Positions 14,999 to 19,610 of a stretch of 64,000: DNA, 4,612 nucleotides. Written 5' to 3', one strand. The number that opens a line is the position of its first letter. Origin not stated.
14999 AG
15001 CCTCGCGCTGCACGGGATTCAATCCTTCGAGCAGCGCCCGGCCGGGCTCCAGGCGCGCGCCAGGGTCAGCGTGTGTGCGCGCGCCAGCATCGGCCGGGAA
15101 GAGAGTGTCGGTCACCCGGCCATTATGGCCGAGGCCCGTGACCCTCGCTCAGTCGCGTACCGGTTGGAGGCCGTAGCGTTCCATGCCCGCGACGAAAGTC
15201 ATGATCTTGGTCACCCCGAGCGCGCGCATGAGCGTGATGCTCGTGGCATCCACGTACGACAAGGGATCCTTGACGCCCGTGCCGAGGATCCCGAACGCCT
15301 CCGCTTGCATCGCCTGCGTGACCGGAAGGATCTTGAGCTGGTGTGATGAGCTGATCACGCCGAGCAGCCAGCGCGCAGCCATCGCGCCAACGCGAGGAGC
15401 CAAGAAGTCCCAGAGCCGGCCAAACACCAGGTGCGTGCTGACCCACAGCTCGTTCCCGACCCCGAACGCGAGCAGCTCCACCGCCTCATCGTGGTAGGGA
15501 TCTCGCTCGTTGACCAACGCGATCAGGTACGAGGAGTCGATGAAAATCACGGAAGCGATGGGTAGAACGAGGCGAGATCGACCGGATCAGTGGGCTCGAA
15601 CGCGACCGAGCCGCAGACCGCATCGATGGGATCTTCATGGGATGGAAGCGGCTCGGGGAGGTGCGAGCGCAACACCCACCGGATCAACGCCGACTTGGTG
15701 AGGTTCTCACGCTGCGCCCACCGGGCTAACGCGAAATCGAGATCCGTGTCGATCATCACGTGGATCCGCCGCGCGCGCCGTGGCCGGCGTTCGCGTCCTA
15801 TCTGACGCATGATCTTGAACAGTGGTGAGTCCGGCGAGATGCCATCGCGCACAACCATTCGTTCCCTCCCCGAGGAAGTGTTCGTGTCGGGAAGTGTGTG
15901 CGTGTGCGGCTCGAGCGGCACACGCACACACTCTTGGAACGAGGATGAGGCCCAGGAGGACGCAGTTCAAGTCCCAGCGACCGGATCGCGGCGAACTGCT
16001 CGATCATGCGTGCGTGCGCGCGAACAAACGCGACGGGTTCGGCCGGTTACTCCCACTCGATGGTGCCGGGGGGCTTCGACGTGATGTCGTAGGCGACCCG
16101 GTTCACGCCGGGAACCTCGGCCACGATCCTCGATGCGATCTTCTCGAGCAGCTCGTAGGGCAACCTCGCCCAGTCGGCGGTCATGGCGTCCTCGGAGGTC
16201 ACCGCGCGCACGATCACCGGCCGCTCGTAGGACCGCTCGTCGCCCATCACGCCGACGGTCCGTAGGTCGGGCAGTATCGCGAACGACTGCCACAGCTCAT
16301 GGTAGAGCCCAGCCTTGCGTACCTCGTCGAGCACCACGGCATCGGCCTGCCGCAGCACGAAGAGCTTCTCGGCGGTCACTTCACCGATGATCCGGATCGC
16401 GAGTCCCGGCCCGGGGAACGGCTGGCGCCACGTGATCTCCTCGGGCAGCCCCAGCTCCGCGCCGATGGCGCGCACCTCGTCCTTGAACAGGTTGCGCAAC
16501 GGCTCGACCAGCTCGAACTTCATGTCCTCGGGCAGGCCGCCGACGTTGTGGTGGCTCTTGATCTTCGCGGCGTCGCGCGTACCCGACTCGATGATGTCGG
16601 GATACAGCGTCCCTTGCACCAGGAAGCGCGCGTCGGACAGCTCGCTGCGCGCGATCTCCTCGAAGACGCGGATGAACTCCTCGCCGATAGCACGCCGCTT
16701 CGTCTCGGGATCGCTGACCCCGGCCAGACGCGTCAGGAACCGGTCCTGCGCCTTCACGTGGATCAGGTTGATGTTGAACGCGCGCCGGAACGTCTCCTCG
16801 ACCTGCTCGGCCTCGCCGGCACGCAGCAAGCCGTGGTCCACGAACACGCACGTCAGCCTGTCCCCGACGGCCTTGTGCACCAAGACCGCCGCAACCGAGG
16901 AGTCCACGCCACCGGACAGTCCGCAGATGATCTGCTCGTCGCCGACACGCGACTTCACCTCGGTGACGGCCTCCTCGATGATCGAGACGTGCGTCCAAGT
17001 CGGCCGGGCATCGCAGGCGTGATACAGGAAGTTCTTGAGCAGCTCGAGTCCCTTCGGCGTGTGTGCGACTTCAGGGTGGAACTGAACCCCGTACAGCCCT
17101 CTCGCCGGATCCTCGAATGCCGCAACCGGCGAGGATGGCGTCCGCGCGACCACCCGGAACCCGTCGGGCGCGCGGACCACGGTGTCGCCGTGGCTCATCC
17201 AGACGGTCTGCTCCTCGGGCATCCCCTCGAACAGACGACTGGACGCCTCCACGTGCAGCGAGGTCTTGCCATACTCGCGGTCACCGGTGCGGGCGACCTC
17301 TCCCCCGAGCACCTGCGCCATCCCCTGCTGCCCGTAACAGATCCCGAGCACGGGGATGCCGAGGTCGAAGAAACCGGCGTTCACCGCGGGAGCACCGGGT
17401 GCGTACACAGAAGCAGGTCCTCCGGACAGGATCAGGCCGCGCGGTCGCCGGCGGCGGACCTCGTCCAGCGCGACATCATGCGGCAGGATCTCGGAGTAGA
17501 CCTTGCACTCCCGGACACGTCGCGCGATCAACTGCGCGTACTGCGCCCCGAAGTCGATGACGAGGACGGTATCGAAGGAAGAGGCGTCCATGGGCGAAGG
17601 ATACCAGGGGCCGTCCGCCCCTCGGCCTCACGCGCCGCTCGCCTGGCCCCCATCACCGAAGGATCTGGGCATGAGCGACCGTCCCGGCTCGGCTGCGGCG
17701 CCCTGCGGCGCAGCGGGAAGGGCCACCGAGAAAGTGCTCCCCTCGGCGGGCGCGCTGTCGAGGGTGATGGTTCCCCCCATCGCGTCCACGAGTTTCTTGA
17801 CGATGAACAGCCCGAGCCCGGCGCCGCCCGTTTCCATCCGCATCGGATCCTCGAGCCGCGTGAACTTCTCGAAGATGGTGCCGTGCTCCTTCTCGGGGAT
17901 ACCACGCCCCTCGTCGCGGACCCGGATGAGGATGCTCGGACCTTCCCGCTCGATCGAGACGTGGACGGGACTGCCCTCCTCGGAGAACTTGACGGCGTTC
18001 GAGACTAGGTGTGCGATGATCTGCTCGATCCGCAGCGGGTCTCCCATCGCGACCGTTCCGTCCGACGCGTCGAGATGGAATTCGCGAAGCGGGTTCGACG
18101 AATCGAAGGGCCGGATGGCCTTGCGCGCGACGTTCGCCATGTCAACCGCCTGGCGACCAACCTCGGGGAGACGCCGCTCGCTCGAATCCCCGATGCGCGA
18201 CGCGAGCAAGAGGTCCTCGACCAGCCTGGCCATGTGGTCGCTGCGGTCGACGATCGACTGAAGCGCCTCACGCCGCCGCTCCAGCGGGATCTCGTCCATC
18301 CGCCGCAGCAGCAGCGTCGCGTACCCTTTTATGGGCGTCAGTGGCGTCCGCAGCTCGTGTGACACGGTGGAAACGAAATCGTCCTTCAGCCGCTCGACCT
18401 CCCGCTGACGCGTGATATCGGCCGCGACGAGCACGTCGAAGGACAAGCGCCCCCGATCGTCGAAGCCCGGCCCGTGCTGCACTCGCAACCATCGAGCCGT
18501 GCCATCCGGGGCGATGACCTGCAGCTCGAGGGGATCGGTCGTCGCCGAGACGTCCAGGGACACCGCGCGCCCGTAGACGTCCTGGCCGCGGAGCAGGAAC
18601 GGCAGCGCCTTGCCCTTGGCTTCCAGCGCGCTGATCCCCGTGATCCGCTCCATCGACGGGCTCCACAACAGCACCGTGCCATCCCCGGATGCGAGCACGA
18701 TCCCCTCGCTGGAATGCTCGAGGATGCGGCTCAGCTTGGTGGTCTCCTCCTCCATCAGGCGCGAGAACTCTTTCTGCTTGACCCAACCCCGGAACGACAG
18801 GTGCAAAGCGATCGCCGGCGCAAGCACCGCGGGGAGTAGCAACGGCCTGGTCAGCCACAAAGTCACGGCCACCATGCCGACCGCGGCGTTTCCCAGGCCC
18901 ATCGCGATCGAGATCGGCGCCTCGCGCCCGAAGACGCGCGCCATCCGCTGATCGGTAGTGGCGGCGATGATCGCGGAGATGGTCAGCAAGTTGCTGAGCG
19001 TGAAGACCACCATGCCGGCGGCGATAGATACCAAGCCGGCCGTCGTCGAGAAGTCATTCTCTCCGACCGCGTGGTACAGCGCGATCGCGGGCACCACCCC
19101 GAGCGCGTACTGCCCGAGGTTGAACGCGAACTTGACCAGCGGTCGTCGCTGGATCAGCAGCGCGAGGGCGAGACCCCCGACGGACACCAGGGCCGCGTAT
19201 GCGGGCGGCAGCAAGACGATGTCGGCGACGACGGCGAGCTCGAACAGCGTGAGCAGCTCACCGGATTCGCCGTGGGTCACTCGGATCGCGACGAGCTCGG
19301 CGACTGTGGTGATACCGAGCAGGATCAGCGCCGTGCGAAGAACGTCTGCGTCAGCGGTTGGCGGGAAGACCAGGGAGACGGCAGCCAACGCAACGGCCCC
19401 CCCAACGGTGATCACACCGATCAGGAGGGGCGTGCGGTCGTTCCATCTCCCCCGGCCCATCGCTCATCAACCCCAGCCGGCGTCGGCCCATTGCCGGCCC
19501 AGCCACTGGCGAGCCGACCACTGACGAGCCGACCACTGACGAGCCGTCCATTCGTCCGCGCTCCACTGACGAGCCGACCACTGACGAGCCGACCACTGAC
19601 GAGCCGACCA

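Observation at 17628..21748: Compact RR - secreted subtilase - sensor-kinase cassette (possible self-contained protease/peptide signalling module)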

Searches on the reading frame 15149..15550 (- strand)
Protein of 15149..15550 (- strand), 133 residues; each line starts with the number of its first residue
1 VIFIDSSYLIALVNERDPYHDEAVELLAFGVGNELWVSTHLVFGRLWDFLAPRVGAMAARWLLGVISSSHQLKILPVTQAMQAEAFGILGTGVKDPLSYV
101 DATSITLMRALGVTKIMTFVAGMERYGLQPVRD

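Call 62: search_protein_families(library=pfam, proteins=[window:15149-15550:-], max_evalue=1)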
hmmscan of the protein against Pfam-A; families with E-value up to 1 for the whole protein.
window:15149-15550:- (133 aa): 2 families
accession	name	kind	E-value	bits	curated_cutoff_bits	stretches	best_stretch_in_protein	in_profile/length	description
PF01850.27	PIN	-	9.4e-07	29.9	23.6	1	2-119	1-110/120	PIN domain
PF12025.13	Phage_C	-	0.064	13.6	25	1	69-99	16-47/68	Phage protein C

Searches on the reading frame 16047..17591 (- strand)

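Call 3: search_protein_families(library=pfam, proteins=[window:16047-17591:-], max_evalue=0.01)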
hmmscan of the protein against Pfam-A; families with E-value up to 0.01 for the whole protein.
window:16047-17591:- (514 aa): 8 families
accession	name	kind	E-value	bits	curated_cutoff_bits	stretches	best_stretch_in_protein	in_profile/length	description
PF00117.34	GATase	-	1e-44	152.9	22.8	1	10-191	1-189/190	Glutamine amidotransferase class-I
PF00958.27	GMP_synt_C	-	1e-43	147.7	27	1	422-513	1-92/92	GMP synthase C terminal domain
PF07722.19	Peptidase_C26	-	1e-10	42.2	20.5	1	76-174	103-219/219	Peptidase C26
PF02540.23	NAD_synthase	-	1.2e-09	38.1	21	1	205-245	5-45/242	NAD synthase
PF06508.19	QueC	-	2.1e-05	24.6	22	0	221-388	2-181/210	Queuosine biosynthesis protein QueC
PF03054.22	tRNA_Me_trans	-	3e-05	24.2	20.6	1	220-251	2-32/202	tRNA methyl transferase HUP domain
PF01507.26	PAPS_reduct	-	0.0038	17.7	22.5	1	221-295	2-74/175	Phosphoadenosine phosphosulfate reductase domain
PF01171.26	ATP_bind_3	-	0.0066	16.6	27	1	220-283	1-68/182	PP-loop family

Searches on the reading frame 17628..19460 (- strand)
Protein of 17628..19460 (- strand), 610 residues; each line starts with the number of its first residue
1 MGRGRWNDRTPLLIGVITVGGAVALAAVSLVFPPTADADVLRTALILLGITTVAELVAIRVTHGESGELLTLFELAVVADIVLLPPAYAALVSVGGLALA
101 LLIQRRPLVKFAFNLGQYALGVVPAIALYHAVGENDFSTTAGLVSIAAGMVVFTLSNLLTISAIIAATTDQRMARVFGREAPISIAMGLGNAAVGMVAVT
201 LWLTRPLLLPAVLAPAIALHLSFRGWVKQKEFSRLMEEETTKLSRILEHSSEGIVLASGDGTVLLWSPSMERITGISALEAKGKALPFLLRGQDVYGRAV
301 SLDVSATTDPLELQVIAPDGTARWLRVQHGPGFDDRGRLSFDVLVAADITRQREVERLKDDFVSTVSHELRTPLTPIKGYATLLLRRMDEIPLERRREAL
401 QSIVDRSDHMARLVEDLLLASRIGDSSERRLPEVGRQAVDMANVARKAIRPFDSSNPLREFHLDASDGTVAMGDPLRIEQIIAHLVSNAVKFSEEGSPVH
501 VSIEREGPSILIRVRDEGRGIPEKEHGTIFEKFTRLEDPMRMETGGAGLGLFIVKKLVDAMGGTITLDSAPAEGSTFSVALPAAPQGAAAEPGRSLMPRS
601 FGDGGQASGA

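Call 3: search_protein_families(library=pfam, proteins=[window:17628-19460:-], max_evalue=0.01)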
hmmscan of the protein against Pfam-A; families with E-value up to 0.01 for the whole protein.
window:17628-19460:- (610 aa): 8 families
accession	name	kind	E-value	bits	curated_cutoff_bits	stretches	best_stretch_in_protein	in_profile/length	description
PF02518.31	HATPase_c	-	1.4e-29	103.2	26.4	1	473-584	1-110/111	Histidine kinase-, DNA gyrase B-, and HSP90-like ATPase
PF00512.31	HisKA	-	4.3e-18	65.6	26.9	1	359-424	2-64/66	His Kinase A (phospho-acceptor) domain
PF00989.32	PAS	-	4.5e-08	33.5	22.6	1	242-339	2-103/113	PAS fold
PF13581.12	HATPase_c_2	-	5.6e-06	26.8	27.4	1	477-561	31-112/127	Histidine kinase-like ATPase domain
PF13426.13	PAS_9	-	0.00014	22.5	27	1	252-350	2-102/103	PAS domain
PF13188.13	PAS_8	-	0.00016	21.9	21.8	1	242-284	2-44/65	PAS domain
PF20972.2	MASE9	-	0.00029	21.3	24.3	1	58-177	42-153/203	MASE9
PF08448.16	PAS_4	-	0.00041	21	23.1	1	247-354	1-110/110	PAS fold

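Call 5: search_protein_families(library=ncbifam, proteins=[window:17628-19460:-], max_evalue=0.01)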
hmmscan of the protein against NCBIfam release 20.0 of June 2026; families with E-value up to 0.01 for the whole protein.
window:17628-19460:- (610 aa): 88 families (the best 25 are shown)
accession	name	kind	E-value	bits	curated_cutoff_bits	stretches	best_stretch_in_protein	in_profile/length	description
NF046044.1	PnpS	equivalog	1.8e-61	208.3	400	1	230-582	44-390/390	two-component system histidine kinase PnpS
TIGR02966.1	phoR_proteo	equivalog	8.5e-56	189.4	334.2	1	237-580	2-332/333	phosphate regulon sensor histidine kinase PhoR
NF033092.0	HK_WalK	equivalog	2.3e-53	181.7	725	1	230-582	247-593/594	cell wall metabolism sensor histidine kinase WalK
NF047874.1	MASE3_PAS_HK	subfamily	1.5e-41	142.9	560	1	348-583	387-625/655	MASE3 domain-containing sensor histidine kinase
NF041880.1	EPS_EpsF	equivalog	5.9e-39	133.9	900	1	317-582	225-492/492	response regulator EpsF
NF040691.1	MtrAB_MtrB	equivalog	6.6e-37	127.7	450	1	346-587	258-496/507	MtrAB system histidine kinase MtrB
NF041947.1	LuxQ_Vibrio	equivalog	9.7e-37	126.3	1200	1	354-584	467-697/843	quorum-sensing autoinducer 2 sensor kinase/phosphatase LuxQ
TIGR02956.1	TMAO_torS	equivalog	6.2e-36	123.9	676.5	1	355-584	460-683/967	TMAO reductase system sensor histidine kinase/response regulator TorS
NF008235.0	PRK11006.1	equivalog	3.1e-35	121.9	390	1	251-583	108-423/431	phosphate regulon sensor histidine kinase PhoR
NF038297.2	hybrid_HK_HrmK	equivalog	6e-35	120.9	725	1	355-589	231-463/607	hybrid histidine kinase/response regulator HrmK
NF033093.1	HK_VicK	exception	1.4e-34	119.6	680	1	236-583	89-435/448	cell wall metabolism sensor histidine kinase VicK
NF033091.0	HK_VanS_ACDEFG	equivalog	1.7e-33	116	400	1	348-582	63-293/293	vancomycin resistance histidine kinase VanS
NF008318.0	PRK11107.1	equivalog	4e-33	114.5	890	1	351-582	285-517/920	two-component sensor histidine kinase BarA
NF041735.1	hist_kin_RppB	equivalog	1.7e-32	112.8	400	1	360-582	217-438/438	two-component system sensor histidine kinase RppB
NF008302.0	PRK11091.1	equivalog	3e-32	111.7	838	1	312-584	229-506/779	aerobic respiration two-component sensor histidine kinase ArcB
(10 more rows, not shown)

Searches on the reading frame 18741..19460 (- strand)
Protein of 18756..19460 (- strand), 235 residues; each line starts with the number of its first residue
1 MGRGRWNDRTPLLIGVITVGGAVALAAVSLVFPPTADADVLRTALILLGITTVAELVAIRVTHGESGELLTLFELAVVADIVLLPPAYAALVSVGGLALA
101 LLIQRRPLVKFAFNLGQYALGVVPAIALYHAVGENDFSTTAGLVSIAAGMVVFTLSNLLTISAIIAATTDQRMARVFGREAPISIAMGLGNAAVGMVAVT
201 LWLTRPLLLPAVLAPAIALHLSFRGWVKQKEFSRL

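Call 31: find_homologous_proteins(query=window:18756-19460:-, max_evalue=0.001)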
Query window:18756-19460:- (235 aa): 3 proteins with E <= 0.001 among 8000 candidates.
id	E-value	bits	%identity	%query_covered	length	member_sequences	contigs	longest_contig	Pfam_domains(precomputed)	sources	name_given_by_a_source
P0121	2.4e-45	173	57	69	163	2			PF20972.3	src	-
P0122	2.0e-42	164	56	66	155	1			-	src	-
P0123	3.3e-39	153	56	63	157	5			-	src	-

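Call 69: predict_structure(alignment_id=A2)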
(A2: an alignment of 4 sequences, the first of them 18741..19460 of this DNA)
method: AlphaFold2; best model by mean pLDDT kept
length: 240 residues; sequences in the alignment: 4
mean_pLDDT: 72.3   pTM: 0.67
mean pLDDT of the five models: 72.3, 57.8, 56.5, 53.6, 53.6
residues with pLDDT >= 90: 25; 70-90: 112; 50-70: 81; < 50: 22
segments of 3 or more residues with pLDDT < 50: 1-4, 60-70
pLDDT, mean of each block of 10 residues (from residue 1): 51 82 87 86 90 73 42 76 90 91 81 85 89 82 82 76 63 54 62 65 64 57 55 54
secondary structure, 60 per line:
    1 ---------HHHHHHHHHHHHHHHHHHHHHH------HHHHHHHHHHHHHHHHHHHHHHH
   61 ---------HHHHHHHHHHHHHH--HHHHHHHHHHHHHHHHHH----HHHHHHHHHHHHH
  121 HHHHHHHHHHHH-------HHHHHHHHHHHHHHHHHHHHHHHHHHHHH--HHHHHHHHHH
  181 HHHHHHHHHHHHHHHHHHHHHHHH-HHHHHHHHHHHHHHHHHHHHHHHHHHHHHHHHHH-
elements in order: H10-31 H38-60 H70-83 H86-103 H108-132 H140-168 H171-204 H206-239

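Call 71: fold_search(model_id=the predicted structure, library=pdb)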
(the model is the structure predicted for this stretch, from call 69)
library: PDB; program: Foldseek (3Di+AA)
matches with E <= 10: 335; with E <= 0.001: 0
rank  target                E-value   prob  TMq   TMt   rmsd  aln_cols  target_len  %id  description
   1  1r0d_A                3.4e-01  0.44  0.23  0.27  13.6       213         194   10  HIP1R THATCH DOMAIN CORE (released 2004-07-06)
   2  5cwi                  4.1e-01  0.41  0.25  0.25  13.0       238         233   10  Crystal structure of de novo designed helical repeat protein DHR18 (released 2015-12-16)
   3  1r0d_B                4.9e-01  0.33  0.22  0.27  13.6       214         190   11  HIP1R THATCH DOMAIN CORE (released 2004-07-06)
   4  5kc0                  5.6e-01  0.96  0.42  0.57   5.6       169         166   17  Crystal structure of TmRibU, hexagonal crystal form (released 2016-06-29)
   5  2q12                  5.6e-01  0.14  0.17  0.17  29.2       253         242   11  Crystal Structure of BAR domain of APPL1 (released 2007-08-14)
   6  8gw8_R                7.7e-01  0.16  0.21  0.22  18.9       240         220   14  the human PTH1 receptor bound to an intracellular biased agonist (released 2023-06-14)
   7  1tt9_A                7.7e-01  0.15  0.20  0.11  14.2       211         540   16  Structure of the bifunctional and Golgi associated formiminotransferase cyclodeaminase octamer (released 2005-06-28)
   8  6hdc_B                8.4e-01  0.18  0.24  0.25  14.0       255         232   12  Crystal structure of the potassium channel MtTMEM175 T38A variant in complex with a Nanobody-MBP fusion protein (released 2019-08-28)
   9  8fbi                  8.8e-01  0.21  0.21  0.19  17.2       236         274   14  Improving the secretion of designed protein assemblies through negative design of cryptic transmembrane domains (released 2023-03-22)
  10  6hd8_B                9.2e-01  0.18  0.26  0.26  14.2       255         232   12  Crystal structure of the potassium channel MtTMEM175 in complex with a Nanobody-MBP fusion protein (released 2019-08-28)
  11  9u4y_R                9.2e-01  0.12  0.20  0.18  19.5       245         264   14  cryo-EM structure of Xenopus laevis GnRHR bound with mammal GnRH (released 2025-06-11)
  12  6swr_B                9.6e-01  0.18  0.25  0.26  14.7       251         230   14  Crystal structure of the lysosomal potassium channel MtTMEM175 T38A mutant soaked with zinc (released 2020-04-15)
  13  5c5b_A                9.6e-01  0.14  0.20  0.14  28.5       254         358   10  Crystal Structure of Human APPL BAR-PH Heterodimer (released 2016-06-22)
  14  6za3_A                1.0e+00  0.20  0.21  0.21  16.4       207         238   12  Structure of the transcriptional repressor Atu1419 (VanR) from agrobacterium fabrum in complex a palindromic DNA (C222 (released 2020-12-02)
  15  8u02_R                1.0e+00  0.11  0.20  0.18  17.7       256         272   12  CryoEM structure of D2 dopamine receptor in complex with GoA KE mutant and dopamine (released 2024-08-21)
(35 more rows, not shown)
